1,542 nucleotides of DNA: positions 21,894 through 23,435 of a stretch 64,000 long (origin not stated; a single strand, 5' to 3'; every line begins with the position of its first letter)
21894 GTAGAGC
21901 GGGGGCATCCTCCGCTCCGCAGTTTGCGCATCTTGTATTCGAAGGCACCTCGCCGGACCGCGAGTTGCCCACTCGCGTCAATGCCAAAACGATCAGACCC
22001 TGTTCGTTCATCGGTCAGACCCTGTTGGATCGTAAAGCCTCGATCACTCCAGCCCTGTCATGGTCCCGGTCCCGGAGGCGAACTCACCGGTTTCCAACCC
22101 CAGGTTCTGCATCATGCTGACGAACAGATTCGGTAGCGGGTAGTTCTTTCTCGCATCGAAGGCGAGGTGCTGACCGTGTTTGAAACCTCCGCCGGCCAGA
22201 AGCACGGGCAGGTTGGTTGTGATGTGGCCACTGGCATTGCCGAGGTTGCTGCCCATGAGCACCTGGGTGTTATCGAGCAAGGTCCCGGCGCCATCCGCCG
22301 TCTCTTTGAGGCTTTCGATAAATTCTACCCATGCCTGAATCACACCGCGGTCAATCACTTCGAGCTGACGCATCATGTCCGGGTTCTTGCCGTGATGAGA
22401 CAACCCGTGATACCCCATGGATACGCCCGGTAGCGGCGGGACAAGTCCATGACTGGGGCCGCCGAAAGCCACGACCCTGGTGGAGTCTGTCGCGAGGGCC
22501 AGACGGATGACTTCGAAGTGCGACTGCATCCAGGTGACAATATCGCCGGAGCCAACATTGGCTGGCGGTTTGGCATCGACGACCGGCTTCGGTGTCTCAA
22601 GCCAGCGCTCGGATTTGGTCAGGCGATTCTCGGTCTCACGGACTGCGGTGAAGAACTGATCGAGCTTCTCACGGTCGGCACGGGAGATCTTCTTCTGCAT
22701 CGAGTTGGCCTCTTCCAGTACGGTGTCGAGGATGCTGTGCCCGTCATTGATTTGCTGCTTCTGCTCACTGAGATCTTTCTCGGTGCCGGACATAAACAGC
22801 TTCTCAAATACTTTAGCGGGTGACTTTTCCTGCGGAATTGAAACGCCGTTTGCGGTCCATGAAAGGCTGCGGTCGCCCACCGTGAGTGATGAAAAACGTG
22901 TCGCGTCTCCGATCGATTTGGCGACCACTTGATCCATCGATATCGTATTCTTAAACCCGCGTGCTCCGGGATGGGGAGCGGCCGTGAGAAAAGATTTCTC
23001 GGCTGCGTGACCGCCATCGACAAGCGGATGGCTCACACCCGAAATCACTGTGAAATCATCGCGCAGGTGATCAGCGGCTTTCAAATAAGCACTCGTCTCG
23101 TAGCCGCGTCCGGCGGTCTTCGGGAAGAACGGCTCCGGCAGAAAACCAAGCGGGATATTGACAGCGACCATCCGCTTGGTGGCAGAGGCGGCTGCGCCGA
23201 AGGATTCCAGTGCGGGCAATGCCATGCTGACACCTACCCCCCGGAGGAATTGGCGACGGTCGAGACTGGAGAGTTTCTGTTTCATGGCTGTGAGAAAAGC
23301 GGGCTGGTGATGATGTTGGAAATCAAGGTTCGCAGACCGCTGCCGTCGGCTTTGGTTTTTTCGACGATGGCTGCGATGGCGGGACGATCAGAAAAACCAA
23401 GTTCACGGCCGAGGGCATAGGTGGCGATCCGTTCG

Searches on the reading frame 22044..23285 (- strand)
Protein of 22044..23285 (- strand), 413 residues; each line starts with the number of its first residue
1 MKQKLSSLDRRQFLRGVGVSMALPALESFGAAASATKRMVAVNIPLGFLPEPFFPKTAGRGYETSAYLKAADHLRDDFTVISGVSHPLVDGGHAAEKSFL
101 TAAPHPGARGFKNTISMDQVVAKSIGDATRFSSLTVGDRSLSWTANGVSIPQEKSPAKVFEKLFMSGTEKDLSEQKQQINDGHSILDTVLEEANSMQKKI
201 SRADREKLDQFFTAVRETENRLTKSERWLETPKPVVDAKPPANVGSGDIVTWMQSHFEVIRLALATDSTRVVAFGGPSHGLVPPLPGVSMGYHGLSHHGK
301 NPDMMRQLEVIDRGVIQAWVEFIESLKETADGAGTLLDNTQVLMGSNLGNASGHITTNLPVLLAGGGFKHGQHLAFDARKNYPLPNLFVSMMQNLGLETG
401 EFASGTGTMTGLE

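Call 59: search_protein_families(library=pfam, proteins=[window:22044-23285:-], max_evalue=0.00001)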
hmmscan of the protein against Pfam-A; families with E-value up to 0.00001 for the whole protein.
window:22044-23285:- (413 aa): 1 family
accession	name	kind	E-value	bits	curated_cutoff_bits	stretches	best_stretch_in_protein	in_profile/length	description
PF07586.16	HXXSHH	-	6.2e-73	246.5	30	1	38-315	1-302/307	Protein of unknown function (DUF1552)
